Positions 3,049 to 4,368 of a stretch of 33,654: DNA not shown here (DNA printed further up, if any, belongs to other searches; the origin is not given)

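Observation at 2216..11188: Five-gene, seven-module expansion of an unnamed exported protein family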

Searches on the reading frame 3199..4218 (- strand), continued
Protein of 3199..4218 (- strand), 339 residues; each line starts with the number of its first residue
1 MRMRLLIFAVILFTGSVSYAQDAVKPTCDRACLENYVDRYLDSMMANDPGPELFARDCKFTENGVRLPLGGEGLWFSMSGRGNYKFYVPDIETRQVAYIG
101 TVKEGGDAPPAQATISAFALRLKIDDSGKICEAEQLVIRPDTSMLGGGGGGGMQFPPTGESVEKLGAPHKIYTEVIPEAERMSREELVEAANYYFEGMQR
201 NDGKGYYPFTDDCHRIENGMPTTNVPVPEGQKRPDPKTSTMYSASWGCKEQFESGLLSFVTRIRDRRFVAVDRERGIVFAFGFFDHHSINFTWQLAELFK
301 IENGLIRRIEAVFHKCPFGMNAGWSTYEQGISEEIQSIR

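Call 32: fold_search(model_id=the predicted structure, library=pdb)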
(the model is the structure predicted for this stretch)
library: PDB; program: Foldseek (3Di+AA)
matches with E <= 10: 990; with E <= 0.001: 17
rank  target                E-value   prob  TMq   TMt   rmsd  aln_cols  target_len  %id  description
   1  4rzm_B                4.7e-07  1.00  0.28  0.33  18.0       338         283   12  Crystal structure of the Lsd19-lasalocid A complex (released 2015-01-21)
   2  3rga                  9.5e-07  1.00  0.29  0.34  16.6       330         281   13  Crystal structure of epoxide hydrolase for polyether lasalocid A biosynthesis (released 2012-03-07)
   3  9kw8_A                1.1e-06  1.00  0.29  0.35  15.3       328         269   13  Polyether epoxide hydrolase MonBI-MonBII complex with product analogue (released 2025-12-10)
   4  9kw8_B                1.5e-06  1.00  0.28  0.34  15.7       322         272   14  Polyether epoxide hydrolase MonBI-MonBII complex with product analogue (released 2025-12-10)
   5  9kw6_D                2.3e-06  1.00  0.29  0.36  17.3       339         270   12  Polyether epoxide hydrolase MonBI-MonBII complex (released 2025-12-10)
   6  9kw8_C                2.3e-06  1.00  0.30  0.36  16.9       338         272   14  Polyether epoxide hydrolase MonBI-MonBII complex with product analogue (released 2025-12-10)
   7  9kw6_C                2.4e-06  1.00  0.29  0.35  16.5       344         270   14  Polyether epoxide hydrolase MonBI-MonBII complex (released 2025-12-10)
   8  9kw6_B                1.1e-05  1.00  0.30  0.36  16.8       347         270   12  Polyether epoxide hydrolase MonBI-MonBII complex (released 2025-12-10)
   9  9kw6_A                1.1e-05  1.00  0.30  0.36  16.8       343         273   14  Polyether epoxide hydrolase MonBI-MonBII complex (released 2025-12-10)
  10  4rzm_A                2.3e-05  1.00  0.26  0.31  16.3       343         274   10  Crystal structure of the Lsd19-lasalocid A complex (released 2015-01-21)
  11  5tpj                  1.7e-04  1.00  0.26  0.66   3.8       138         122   17  Crystal structure of a de novo designed protein with curved beta-sheet (released 2017-01-25)
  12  5trv                  2.4e-04  1.00  0.25  0.63   4.3       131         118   17  Crystal structure of a de novo designed protein with curved beta-sheet (released 2017-01-25)
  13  1s5a_D                5.4e-04  1.00  0.25  0.55   4.6       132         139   10  Crystal Structure of Putative Isomerase from Bacillus subtilis (released 2004-05-11)
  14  7xsi_B                7.7e-04  1.00  0.26  0.62   4.7       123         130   14  SdnG, a Diels Alderase catalyzed the formation of norbornene skeleton in Sordarin biosynthetic pathway (released 2022-12-28)
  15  7xsi_A                8.7e-04  1.00  0.26  0.63   4.6       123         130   14  SdnG, a Diels Alderase catalyzed the formation of norbornene skeleton in Sordarin biosynthetic pathway (released 2022-12-28)
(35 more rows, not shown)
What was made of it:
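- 3199..4218 (-): P2: a single DUF8021 module (339 aa) with a type-I signal peptide (SYA|Q) and a Gly7 inter-domain linker. This is the protein that was modelled. Foldseek matches to Lsd19, MonB and LEH (call 32).
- On NTF2-like / SnoaL-like fold superfamily: Foldseek gives probability 1.0 and TM 0.55-0.66 to LEH, SdnG, KSI-fold and designed curved-sheet NTF2 proteins (call 32).
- On Lsd19/MonB polyether epoxide hydrolase-cyclases: Identity is 10-14%, whole-chain TM 0.26-0.36 and rmsd 15-18 A (call 32).
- Closest known: Lsd19 and MonBI/MonBII, the tandem-NTF2 polyether epoxide hydrolases/cyclases. Same: They have two NTF2-like cones per unit, and each cone carries acidic and Tyr residues (call 32).
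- Closest known: Lsd19 and MonBI/MonBII, the tandem-NTF2 polyether epoxide hydrolases/cyclases. Different: Whole-chain TM is 0.26-0.36 with rmsd 15-18 A, so the cones pack differently (call 32).
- Closest known: Limonene-1,2-epoxide hydrolase and SnoaL-like single-domain enzymes. Same: Each cone superposes on them at TM 0.55-0.66 (call 32).
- TM normalised to the target is 0.55-0.66 for single domains (call 32). The closest structural neighbours are enzymes (call 32).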

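Call 45: find_encoding_contigs(protein=P0005, flank=10000, max_places=3)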
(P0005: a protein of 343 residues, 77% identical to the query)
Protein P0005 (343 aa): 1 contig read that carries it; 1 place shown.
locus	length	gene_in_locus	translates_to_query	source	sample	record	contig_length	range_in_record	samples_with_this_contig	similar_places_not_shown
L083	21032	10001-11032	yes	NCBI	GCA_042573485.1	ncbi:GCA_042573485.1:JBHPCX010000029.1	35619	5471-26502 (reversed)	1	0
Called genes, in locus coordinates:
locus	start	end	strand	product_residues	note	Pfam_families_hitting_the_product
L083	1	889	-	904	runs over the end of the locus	PF02743:dCache_1, PF00672:HAMP, PF00512:HisKA, PF02518:HATPase_c, PF00072:Response_reg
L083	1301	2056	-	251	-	PF00106:adh_short, PF08659:KR, PF23441:SDR (faint), PF13561:adh_short_C2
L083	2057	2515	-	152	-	PF00903:Glyoxalase, PF13669:Glyoxalase_4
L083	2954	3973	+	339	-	PF26061:DUF8021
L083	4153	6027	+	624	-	PF26061:DUF8021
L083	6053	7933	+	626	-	PF26061:DUF8021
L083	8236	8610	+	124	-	PF24696:UGSC (weak)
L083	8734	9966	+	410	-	-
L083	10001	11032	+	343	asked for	PF26061:DUF8021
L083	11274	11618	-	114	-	PF04480:DUF559, PF18741:MTES_1575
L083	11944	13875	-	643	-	PF00724:Oxidored_FMN, PF01262:AlaDh_PNT_C (faint), PF00890:FAD_binding_2 (weak), PF07992:Pyr_redox_2, PF12831:FAD_oxidored, PF13738:Pyr_redox_3 (weak), PF00070:Pyr_redox, PF01266:DAO (weak), +5 more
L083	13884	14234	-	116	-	PF02311:AraC_binding, PF07883:Cupin_2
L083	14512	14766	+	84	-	-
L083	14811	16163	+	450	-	PF02535:Zip (weak), PF00027:cNMP_binding, PF02535:Zip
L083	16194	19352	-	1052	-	PF00873:ACR_tran, PF02355:SecD_SecF_C (faint)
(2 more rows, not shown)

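Call 84: search_protein_families(library=pfam, alignment_id=A4, max_evalue=0.1)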
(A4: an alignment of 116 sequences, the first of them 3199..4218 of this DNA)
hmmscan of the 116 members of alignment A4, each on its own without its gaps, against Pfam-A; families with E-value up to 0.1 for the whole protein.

A. member 1, window:3199-4218:- (339 aa): 0 families

B. families by the number of members that match (of 116 scanned): 6 families
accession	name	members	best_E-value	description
PF12680.13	SnoaL_2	7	0.00072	SnoaL-like domain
PF22429.2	HutF_N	3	0.00044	Formimidoylglutamate deiminase HutF, N-terminal domain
PF11599.14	AviRa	2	0.011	RRNA methyltransferase AviRa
PF06350.17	HSL_N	1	0.034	Hormone-sensitive lipase (HSL) N-terminus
PF20661.2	SutA-RBD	1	0.056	SutA RNAP-binding domain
PF07366.18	SnoaL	1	0.078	SnoaL-like polyketide cyclase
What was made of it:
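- On NTF2-like / SnoaL-like fold superfamily: SnoaL_2 hits down to E 7e-4 occur in 7 of 116 members (call 84).
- Sub-threshold SnoaL_2 or SnoaL sequence hits occur in 8 of 116 members (call 84).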

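Call 85: search_solved_structures(query=A4, max_evalue=10, show_alignments=4)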
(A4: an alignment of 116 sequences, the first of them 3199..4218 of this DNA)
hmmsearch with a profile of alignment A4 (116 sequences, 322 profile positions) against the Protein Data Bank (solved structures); distinct sequences matched with E-value up to 10: 2.
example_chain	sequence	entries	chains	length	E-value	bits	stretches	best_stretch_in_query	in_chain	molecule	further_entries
8uzp_M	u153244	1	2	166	0.098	14.7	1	85-171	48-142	stem_mimetic_01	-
2d2m_C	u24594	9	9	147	0.11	14.5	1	169-233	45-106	Giant hemoglobin, B2(c) globin chain | Extracellular giant hemoglobin major globin subunit B2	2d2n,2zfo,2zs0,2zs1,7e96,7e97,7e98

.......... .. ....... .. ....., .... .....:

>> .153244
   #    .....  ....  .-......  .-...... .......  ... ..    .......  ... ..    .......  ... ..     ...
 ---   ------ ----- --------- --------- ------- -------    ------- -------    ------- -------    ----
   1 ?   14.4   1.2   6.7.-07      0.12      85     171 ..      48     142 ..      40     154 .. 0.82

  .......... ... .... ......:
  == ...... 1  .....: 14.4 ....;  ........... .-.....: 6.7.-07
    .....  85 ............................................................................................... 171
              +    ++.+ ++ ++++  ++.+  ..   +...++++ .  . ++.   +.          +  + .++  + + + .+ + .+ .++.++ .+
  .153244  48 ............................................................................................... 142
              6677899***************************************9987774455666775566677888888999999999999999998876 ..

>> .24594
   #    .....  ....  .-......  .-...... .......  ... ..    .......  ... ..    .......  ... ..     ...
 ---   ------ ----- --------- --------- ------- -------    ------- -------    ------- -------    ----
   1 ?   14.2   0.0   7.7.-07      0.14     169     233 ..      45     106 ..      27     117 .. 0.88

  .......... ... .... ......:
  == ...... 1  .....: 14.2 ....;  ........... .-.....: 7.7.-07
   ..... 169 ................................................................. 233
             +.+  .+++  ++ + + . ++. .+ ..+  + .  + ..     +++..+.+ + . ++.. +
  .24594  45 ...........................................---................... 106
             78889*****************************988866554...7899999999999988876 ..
